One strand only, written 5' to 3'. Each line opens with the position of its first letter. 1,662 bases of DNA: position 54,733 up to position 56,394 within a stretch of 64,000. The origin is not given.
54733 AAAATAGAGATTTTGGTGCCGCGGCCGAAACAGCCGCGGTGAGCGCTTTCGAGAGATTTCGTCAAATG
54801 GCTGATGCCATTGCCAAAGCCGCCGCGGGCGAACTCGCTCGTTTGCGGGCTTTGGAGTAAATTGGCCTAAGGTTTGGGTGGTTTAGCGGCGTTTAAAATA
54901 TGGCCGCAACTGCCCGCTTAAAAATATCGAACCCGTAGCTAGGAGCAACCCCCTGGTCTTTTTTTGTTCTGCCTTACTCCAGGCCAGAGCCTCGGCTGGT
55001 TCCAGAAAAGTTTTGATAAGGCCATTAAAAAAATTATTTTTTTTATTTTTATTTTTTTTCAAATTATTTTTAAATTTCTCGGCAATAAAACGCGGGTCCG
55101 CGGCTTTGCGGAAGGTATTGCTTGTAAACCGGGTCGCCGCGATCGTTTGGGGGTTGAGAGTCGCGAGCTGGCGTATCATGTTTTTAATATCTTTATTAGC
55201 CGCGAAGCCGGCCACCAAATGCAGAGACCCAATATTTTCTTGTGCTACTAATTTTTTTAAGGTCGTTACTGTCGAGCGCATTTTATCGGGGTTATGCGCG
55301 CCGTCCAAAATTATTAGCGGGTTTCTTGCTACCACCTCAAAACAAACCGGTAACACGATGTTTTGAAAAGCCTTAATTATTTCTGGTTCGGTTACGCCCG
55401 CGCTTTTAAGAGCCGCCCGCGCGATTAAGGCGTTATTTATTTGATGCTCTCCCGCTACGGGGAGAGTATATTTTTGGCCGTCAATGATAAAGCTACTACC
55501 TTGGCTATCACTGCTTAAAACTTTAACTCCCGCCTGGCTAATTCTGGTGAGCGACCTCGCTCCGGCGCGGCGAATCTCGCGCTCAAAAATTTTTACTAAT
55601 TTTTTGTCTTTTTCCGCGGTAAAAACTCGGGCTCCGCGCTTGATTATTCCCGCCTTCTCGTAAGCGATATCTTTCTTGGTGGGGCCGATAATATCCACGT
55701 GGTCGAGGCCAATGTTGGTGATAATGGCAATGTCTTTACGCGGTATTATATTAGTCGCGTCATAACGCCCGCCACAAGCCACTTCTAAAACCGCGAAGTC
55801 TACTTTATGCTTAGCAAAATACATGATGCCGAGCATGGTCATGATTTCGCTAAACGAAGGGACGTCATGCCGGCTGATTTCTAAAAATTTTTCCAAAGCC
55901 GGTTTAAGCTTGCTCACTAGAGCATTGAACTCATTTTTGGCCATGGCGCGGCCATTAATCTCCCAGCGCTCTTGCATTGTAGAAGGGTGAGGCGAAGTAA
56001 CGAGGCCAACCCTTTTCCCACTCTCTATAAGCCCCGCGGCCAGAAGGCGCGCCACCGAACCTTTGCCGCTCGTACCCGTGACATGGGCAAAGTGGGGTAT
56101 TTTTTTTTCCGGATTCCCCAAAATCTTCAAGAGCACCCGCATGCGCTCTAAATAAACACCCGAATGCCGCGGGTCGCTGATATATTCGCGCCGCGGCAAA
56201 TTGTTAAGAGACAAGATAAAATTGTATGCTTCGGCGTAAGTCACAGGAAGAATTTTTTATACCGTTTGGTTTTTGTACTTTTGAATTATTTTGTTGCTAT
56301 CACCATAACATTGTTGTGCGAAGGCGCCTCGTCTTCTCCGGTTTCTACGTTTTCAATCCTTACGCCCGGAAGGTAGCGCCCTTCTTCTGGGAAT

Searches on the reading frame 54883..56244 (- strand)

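Call 10: search_protein_families(library=pfam, proteins=[window:54883-56244:-])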
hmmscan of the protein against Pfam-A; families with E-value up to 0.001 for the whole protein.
window:54883-56244:- (453 aa): 2 families
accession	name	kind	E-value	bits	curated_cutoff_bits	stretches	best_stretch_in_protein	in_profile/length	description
PF08245.18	Mur_ligase_M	-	1.4e-17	64.8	24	1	55-278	1-199/200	Mur ligase middle domain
PF02875.26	Mur_ligase_C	-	1.4e-09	39.3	28.4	1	302-438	3-125/127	Mur ligase, glutamate ligase domain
